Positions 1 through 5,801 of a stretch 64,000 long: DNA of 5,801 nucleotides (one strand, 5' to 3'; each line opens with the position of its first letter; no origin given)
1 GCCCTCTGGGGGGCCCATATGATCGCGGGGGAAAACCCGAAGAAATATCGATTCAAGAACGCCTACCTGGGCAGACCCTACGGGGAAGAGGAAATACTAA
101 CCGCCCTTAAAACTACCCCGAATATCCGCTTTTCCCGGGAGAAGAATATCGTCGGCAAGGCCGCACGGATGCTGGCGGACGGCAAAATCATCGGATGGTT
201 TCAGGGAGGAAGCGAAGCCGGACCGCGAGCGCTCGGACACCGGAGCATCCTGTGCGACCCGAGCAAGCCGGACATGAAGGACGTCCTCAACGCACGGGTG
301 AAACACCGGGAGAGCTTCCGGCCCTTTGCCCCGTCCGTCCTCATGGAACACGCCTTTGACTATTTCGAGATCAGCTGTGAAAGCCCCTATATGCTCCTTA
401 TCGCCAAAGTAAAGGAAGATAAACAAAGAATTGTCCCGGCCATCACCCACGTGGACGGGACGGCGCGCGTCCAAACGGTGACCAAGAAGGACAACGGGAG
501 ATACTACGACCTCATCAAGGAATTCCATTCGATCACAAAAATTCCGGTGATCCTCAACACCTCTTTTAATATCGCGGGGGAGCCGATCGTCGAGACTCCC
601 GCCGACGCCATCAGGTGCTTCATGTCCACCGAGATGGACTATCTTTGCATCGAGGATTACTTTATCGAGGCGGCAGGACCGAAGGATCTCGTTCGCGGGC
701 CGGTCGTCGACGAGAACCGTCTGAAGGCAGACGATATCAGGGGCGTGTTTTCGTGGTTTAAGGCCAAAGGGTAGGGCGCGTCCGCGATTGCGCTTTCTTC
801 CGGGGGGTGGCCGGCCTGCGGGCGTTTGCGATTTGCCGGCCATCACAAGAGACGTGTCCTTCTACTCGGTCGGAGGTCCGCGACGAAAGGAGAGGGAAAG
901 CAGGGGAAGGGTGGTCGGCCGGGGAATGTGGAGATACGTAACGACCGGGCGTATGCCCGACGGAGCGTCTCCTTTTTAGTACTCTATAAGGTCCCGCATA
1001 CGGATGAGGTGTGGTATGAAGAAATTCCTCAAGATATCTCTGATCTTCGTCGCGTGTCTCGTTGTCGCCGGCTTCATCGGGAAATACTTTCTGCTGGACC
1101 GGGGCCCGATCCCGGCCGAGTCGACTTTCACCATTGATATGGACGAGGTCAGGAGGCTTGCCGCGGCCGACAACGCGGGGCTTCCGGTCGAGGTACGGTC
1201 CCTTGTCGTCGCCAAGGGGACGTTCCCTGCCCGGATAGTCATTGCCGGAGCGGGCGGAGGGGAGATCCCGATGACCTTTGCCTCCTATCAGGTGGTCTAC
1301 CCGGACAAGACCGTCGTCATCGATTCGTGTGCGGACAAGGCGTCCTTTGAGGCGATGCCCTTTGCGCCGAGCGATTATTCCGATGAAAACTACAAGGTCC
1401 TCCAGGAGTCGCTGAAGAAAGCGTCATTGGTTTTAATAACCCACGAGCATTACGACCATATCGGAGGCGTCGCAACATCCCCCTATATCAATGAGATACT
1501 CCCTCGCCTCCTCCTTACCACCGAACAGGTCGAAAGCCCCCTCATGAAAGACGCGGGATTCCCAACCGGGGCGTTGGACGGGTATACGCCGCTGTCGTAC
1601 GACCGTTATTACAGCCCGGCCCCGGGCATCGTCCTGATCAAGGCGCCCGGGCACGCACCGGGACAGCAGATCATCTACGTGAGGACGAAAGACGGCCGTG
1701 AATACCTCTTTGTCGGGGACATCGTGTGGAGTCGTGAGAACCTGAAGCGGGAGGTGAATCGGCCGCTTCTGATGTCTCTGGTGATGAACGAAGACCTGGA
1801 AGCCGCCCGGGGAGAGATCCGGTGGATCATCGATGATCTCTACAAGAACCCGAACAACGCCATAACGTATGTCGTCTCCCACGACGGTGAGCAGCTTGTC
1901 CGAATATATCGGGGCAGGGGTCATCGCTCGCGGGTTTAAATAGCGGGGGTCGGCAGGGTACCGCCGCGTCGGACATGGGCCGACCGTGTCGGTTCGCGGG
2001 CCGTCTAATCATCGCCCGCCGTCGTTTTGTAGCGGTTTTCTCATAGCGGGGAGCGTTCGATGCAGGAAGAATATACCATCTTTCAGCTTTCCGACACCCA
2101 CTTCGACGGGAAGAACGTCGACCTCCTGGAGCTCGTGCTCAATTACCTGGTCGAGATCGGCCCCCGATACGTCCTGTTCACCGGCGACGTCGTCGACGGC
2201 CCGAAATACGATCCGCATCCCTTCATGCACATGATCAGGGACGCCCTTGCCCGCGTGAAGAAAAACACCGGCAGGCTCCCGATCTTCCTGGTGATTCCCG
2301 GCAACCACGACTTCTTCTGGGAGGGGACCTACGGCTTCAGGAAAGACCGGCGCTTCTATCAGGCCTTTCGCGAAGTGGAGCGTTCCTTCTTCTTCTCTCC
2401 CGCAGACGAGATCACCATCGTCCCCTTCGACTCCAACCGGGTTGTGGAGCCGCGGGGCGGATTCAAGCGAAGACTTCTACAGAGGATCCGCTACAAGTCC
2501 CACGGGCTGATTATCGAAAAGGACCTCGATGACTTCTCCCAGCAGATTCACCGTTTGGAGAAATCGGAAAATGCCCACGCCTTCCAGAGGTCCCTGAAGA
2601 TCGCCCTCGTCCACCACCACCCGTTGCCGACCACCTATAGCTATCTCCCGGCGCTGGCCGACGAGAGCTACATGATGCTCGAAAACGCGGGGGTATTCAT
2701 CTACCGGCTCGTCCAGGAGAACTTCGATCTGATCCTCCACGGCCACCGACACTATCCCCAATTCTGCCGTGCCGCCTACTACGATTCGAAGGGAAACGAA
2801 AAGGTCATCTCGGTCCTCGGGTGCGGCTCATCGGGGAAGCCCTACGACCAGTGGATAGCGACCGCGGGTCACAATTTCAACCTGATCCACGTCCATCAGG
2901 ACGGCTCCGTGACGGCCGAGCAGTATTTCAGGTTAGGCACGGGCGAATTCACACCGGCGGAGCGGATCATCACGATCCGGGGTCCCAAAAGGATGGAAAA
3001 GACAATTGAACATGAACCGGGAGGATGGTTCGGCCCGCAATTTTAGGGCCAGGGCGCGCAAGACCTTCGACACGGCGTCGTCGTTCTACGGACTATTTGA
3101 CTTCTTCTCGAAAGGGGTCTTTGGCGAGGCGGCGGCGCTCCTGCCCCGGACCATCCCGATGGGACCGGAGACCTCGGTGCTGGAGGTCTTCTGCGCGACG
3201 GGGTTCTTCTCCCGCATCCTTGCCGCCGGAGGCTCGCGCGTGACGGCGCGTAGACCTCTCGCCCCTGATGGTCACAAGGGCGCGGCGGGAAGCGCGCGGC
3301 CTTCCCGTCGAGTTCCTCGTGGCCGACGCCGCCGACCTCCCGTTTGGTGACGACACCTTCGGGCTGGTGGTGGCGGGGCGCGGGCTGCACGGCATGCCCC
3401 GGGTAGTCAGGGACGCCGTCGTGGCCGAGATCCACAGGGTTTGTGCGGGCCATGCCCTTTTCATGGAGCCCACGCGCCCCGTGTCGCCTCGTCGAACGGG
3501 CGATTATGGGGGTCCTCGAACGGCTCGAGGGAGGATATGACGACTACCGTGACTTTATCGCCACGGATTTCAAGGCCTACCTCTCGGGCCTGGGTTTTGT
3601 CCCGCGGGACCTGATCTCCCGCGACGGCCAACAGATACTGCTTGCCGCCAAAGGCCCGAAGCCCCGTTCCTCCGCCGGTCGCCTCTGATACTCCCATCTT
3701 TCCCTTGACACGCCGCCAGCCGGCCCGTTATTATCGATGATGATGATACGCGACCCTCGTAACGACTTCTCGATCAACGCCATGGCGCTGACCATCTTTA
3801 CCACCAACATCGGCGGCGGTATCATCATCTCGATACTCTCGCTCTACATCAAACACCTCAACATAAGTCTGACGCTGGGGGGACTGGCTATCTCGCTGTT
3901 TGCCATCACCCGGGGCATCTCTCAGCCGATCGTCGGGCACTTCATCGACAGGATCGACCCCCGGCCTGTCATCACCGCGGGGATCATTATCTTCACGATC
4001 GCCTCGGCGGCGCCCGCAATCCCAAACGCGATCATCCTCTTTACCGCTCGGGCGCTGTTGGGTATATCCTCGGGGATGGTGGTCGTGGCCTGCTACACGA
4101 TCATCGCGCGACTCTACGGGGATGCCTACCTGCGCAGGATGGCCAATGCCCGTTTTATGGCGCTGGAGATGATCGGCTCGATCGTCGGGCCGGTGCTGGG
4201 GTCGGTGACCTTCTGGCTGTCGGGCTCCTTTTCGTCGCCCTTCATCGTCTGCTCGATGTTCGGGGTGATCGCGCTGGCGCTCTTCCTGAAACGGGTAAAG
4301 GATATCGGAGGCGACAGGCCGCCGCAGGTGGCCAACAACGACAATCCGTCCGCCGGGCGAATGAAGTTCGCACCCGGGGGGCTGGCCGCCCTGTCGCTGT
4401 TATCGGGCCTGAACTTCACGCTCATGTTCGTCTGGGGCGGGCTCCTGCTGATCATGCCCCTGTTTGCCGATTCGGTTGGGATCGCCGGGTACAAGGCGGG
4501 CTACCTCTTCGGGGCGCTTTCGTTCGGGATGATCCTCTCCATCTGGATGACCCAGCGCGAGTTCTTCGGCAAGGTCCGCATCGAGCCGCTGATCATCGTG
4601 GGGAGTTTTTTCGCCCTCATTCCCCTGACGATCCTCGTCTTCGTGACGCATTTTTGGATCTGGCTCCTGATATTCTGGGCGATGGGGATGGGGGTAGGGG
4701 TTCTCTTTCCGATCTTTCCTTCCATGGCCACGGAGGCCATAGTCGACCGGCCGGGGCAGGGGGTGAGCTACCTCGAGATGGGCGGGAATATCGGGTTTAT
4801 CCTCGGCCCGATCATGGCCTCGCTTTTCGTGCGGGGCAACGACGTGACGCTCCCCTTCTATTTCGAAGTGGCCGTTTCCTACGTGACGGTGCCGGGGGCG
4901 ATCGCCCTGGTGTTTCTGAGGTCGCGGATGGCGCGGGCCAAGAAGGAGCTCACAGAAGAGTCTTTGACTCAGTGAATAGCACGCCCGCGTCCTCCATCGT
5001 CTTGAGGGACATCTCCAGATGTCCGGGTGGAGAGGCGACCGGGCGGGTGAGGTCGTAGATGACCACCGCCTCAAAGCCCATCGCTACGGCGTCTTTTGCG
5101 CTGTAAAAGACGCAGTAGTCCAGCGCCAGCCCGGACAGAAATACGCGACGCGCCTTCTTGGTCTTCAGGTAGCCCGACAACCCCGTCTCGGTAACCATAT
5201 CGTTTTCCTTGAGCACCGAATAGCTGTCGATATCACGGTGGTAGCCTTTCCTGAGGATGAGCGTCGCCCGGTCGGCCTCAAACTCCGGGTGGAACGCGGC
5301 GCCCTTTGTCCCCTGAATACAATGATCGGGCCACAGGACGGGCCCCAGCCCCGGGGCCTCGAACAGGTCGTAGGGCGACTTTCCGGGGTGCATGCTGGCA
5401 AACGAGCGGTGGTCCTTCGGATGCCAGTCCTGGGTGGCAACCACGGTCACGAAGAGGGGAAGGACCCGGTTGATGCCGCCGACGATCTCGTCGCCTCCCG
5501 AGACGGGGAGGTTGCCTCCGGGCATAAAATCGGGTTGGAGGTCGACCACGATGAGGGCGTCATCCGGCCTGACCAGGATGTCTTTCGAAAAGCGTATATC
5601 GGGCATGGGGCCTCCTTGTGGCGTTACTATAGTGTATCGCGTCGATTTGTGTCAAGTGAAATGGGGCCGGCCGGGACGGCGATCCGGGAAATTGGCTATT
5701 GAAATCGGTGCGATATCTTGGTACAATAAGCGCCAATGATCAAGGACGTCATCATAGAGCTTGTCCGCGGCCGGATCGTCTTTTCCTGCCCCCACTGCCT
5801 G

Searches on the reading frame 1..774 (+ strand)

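Call 79: search_protein_families(library=pfam, max_evalue=0.001, proteins=[window:1-774:+])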
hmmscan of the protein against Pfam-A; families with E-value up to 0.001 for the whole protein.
window:1-774:+ (257 aa): 1 family
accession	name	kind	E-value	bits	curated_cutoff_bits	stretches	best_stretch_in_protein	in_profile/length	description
PF16861.10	Carbam_trans_C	-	3.2e-74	248.5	27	1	55-223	1-169/170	Carbamoyltransferase C-terminus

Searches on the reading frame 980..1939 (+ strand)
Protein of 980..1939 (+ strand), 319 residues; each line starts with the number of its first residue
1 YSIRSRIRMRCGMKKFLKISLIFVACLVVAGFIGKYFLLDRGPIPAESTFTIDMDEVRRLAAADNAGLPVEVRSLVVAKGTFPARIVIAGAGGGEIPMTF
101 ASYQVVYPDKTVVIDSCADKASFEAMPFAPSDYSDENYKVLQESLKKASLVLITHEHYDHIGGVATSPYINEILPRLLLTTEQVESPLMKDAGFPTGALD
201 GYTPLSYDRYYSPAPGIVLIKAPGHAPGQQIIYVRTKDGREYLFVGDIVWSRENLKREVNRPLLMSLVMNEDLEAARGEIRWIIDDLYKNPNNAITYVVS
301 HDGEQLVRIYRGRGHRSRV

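Call 54: search_protein_families(library=pfam, max_evalue=0.001, proteins=[window:980-1939:+])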
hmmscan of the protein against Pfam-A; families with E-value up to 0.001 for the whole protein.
window:980-1939:+ (319 aa): 2 families
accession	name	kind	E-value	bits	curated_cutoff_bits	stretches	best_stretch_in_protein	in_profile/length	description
PF00753.33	Lactamase_B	-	2.2e-08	34.7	22.7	1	105-259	11-161/196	Metallo-beta-lactamase superfamily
PF12706.13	Lactamase_B_2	-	1.3e-05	25.4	27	1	136-166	20-49/200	Beta-lactamase superfamily domain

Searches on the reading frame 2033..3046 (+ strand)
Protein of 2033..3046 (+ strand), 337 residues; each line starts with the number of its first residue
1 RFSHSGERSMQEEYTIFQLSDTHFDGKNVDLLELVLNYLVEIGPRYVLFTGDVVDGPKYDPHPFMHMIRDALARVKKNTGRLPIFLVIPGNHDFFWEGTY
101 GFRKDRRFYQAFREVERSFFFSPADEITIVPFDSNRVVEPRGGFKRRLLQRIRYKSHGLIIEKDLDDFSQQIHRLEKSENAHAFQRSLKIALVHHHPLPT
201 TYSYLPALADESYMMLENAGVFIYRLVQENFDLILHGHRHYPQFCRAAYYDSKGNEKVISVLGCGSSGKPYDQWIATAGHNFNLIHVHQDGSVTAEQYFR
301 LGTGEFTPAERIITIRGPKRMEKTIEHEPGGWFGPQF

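Call 79: search_protein_families(library=pfam, max_evalue=0.001, proteins=[window:2033-3046:+])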
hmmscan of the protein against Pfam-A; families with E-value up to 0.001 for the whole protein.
window:2033-3046:+ (337 aa): 2 families
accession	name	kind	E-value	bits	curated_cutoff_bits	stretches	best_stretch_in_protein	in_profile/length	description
PF00149.33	Metallophos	-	2.3e-15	58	21.5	1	15-242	2-191/191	Calcineurin-like phosphoesterase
PF12850.12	Metallophos_2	-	1.2e-05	25.8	27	1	17-244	4-121/154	Calcineurin-like phosphoesterase superfamily domain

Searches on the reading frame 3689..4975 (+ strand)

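Call 54: search_protein_families(library=pfam, max_evalue=0.001, proteins=[window:3689-4975:+])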
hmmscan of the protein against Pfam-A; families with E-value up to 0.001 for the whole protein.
window:3689-4975:+ (428 aa): 1 family
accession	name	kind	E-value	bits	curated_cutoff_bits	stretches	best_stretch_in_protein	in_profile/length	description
PF07690.21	MFS_1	-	3.9e-40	138.3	33.4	2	33-350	2-322/347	Major Facilitator Superfamily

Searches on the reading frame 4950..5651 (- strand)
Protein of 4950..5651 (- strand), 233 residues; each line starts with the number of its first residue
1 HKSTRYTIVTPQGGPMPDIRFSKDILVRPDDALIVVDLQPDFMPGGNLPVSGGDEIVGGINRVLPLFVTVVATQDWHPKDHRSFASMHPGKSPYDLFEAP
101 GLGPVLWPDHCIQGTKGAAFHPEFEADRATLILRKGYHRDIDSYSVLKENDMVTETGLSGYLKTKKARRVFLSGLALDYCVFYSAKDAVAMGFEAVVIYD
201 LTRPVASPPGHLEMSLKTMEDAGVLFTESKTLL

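Call 79: search_protein_families(library=pfam, max_evalue=0.001, proteins=[window:4950-5651:-])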
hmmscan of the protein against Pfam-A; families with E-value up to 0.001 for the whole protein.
window:4950-5651:- (233 aa): 1 family
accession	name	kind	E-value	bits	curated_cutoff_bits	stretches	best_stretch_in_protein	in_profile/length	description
PF00857.26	Isochorismatase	-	3.9e-17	63.3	27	1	32-227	2-171/175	Isochorismatase domain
